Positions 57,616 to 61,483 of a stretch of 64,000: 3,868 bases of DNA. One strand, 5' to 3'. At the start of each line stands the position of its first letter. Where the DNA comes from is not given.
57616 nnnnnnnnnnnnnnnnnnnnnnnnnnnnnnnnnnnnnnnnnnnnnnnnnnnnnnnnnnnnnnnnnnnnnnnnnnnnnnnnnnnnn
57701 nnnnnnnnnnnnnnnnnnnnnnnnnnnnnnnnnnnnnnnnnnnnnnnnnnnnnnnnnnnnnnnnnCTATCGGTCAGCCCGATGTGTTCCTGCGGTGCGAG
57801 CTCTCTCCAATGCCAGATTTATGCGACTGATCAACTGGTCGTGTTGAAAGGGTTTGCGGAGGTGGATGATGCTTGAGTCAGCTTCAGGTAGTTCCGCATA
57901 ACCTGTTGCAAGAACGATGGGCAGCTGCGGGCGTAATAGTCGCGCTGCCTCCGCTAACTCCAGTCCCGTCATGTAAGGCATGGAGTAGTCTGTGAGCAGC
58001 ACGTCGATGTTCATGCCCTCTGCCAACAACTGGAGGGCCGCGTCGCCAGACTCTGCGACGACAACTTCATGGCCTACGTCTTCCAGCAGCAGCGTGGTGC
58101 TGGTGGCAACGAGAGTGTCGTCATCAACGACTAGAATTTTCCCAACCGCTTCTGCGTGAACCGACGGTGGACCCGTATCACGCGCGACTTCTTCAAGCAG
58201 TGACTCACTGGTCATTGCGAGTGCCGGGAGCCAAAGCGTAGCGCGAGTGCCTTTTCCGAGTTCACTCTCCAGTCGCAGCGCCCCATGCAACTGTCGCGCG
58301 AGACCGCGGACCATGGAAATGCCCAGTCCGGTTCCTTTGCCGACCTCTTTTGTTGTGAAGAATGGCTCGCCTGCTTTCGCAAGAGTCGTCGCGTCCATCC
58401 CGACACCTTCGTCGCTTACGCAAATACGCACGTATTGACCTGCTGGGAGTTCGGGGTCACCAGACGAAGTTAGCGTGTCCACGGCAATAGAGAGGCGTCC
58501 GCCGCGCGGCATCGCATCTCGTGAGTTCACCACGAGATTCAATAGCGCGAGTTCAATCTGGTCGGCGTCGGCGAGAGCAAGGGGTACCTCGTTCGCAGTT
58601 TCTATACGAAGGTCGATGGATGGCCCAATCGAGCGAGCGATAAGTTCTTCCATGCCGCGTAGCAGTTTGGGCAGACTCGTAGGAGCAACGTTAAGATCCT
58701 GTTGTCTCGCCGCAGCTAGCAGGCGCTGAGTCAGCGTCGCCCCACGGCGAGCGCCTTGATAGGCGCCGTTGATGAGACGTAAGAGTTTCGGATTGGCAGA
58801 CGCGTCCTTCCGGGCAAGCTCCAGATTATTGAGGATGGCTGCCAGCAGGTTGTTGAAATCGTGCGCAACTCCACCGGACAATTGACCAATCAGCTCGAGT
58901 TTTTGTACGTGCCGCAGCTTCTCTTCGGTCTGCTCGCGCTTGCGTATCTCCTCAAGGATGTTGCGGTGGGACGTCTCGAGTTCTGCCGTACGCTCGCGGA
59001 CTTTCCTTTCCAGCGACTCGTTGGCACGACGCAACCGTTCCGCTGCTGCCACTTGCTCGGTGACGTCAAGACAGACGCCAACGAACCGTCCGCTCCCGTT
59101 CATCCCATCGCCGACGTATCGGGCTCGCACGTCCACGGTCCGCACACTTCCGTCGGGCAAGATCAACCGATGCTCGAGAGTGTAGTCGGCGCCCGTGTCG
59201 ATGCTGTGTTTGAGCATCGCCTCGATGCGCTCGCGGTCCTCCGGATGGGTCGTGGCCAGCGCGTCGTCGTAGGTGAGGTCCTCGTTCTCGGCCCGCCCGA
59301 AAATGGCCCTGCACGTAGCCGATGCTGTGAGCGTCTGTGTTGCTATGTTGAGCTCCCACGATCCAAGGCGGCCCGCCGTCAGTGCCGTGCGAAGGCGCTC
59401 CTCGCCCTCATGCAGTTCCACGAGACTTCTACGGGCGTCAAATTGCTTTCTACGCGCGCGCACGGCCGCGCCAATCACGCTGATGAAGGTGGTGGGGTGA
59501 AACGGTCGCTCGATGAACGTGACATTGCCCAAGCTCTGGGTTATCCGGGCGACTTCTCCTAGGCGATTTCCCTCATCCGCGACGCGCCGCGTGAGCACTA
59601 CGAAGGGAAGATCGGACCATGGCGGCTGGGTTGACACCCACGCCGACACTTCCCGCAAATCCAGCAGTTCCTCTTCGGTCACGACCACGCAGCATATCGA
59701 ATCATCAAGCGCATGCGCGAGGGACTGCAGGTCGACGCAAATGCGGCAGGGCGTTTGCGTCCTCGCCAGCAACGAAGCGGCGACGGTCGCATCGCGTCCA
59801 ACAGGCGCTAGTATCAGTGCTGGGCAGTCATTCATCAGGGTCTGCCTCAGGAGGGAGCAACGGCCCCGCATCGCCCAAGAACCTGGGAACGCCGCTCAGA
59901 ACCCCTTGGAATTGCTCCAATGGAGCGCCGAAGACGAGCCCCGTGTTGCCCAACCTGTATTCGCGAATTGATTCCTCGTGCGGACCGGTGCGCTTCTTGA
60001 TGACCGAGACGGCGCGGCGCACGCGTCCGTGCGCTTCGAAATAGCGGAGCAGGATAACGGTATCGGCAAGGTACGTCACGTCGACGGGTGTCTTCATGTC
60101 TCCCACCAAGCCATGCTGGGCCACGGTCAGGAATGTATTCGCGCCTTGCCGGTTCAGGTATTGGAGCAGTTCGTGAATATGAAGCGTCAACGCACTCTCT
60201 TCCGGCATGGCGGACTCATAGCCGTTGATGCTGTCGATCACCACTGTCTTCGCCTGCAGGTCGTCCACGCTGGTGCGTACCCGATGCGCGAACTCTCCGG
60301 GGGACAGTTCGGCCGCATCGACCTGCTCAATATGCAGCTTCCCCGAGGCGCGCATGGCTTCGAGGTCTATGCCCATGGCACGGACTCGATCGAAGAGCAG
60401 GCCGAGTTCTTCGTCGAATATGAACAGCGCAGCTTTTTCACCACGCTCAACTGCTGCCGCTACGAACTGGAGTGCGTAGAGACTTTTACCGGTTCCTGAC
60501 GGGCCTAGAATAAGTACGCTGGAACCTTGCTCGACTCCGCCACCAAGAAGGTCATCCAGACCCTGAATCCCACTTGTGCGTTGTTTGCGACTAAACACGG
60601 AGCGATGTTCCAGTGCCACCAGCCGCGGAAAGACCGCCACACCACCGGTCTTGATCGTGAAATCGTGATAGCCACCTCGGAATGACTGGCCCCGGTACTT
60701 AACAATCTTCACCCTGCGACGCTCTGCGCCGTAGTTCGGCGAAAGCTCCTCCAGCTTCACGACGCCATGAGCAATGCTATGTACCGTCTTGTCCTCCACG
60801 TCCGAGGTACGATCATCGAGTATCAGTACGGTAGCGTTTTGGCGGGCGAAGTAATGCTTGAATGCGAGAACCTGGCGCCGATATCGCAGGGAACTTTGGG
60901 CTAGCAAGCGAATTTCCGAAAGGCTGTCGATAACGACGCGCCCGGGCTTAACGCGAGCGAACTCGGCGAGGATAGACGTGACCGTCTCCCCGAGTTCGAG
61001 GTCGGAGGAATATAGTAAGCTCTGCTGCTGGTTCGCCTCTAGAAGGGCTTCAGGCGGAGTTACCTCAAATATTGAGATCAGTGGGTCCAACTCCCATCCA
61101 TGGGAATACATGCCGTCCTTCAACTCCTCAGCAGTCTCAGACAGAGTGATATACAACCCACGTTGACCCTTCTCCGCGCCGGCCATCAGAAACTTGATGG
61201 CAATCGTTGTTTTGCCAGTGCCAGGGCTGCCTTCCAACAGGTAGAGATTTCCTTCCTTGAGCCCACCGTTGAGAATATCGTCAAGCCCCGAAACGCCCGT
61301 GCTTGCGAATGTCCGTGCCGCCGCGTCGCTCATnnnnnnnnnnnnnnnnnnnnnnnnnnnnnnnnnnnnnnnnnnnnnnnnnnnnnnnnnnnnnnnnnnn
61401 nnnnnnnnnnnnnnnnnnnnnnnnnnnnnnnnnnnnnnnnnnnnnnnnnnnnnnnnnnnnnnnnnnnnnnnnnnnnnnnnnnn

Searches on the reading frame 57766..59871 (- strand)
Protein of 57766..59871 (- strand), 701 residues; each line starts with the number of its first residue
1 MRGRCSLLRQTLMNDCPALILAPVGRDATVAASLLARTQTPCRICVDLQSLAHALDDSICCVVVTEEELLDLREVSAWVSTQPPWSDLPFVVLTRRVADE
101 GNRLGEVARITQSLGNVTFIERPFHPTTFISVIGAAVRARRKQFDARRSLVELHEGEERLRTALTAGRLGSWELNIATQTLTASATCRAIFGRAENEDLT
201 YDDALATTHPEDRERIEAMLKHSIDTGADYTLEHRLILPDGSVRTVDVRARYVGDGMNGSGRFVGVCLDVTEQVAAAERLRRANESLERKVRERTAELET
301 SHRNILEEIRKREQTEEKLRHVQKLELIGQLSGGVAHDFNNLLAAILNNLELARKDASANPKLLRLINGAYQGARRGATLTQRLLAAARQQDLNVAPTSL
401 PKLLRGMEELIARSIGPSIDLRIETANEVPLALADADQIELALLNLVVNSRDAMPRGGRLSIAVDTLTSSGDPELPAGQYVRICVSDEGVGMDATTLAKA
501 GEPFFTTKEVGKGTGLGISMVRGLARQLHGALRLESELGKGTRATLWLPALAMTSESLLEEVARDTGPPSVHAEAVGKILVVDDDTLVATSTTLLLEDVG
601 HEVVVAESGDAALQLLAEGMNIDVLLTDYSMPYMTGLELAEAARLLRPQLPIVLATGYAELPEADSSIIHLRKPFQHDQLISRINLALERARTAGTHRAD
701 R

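Call 80: search_protein_families(library=pfam, proteins=[window:57766-59871:-])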
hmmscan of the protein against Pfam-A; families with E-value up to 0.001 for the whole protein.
window:57766-59871:- (701 aa): 5 families
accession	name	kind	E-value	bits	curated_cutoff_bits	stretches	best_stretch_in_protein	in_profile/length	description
PF02518.31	HATPase_c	-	3.7e-20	72.8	26.4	1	435-550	2-109/111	Histidine kinase-, DNA gyrase B-, and HSP90-like ATPase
PF00072.30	Response_reg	-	9.2e-17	61.7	30.2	1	579-684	1-110/111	Response regulator receiver domain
PF08447.18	PAS_3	-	5e-13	49.6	25.6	1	181-266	2-88/89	PAS fold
PF06490.17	FleQ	-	1.9e-06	28.6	22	1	578-685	1-104/108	Flagellar regulatory protein FleQ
PF00512.31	HisKA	-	6.4e-06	26.6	26.9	1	329-391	3-64/66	His Kinase A (phospho-acceptor) domain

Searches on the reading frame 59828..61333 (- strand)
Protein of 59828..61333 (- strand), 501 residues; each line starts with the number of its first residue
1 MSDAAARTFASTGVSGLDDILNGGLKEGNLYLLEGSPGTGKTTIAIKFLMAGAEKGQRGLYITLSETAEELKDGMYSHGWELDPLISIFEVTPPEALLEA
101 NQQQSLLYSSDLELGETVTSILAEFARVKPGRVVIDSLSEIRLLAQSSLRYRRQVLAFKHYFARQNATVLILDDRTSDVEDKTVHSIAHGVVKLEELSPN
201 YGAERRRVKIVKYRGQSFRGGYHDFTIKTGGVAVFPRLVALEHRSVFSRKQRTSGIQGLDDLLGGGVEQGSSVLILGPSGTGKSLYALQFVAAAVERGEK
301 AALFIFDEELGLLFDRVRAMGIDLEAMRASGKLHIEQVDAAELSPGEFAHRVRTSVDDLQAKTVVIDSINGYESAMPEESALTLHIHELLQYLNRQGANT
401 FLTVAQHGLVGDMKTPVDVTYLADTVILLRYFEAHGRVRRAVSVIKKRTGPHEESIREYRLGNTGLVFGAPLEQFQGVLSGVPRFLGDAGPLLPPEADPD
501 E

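Call 80: search_protein_families(library=pfam, proteins=[window:59828-61333:-])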
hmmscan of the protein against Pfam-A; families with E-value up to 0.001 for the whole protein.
window:59828-61333:- (501 aa): 23 families
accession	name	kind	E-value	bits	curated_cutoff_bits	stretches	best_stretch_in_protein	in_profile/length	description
PF06745.19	ATPase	-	1.5e-75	253.9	26.6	2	11-237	2-229/231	KaiC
PF13481.12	AAA_25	-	3.3e-13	50.1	27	2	254-370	17-153/195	AAA domain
PF13191.12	AAA_16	-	1.6e-09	39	32.6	1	255-298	8-52/167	AAA ATPase domain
PF03796.21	DnaB_C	-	5.5e-09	36.2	27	1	11-75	3-67/255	DnaB-like helicase C terminal domain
PF01695.23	IstB_IS21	-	8.1e-08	32.5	24.1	0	32-72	96-136/238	IstB-like ATP binding protein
PF00154.27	RecA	-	1e-07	32.1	27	1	251-332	32-112/262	recA bacterial DNA recombination protein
PF20720.3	nSTAND3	-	1.3e-07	31.9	27.2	0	25-69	14-55/155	Novel STAND NTPase 3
PF14417.12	MEDS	-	2.3e-07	31.2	29.8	0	287-349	17-79/161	MEDS: MEthanogen/methylotroph, DcmR Sensory domain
PF07088.17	GvpD_P-loop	-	1.9e-06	28.4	24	0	27-74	9-55/189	GvpD gas vesicle protein, P-loop domain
PF13479.12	AAA_24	-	3.1e-06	27.6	27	0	272-376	4-80/195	AAA domain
PF25199.1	nSTAND_NTPase5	-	3.8e-06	27.2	34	0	268-309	39-79/145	Novel STAND NTPase 5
PF13401.12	AAA_22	-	6.5e-06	26.9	27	0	269-367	4-91/130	AAA domain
PF12775.13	AAA_7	-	7.3e-06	26.1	25.8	0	267-293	30-55/181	P-loop containing dynein motor region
PF05625.17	PAXNEB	-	1e-05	25.2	28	0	4-52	13-62/366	PAXNEB protein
PF09848.15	SLFN-g3_helicase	-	1.3e-05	25.1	24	0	30-58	3-33/354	Schlafen group 3, DNA/RNA helicase domain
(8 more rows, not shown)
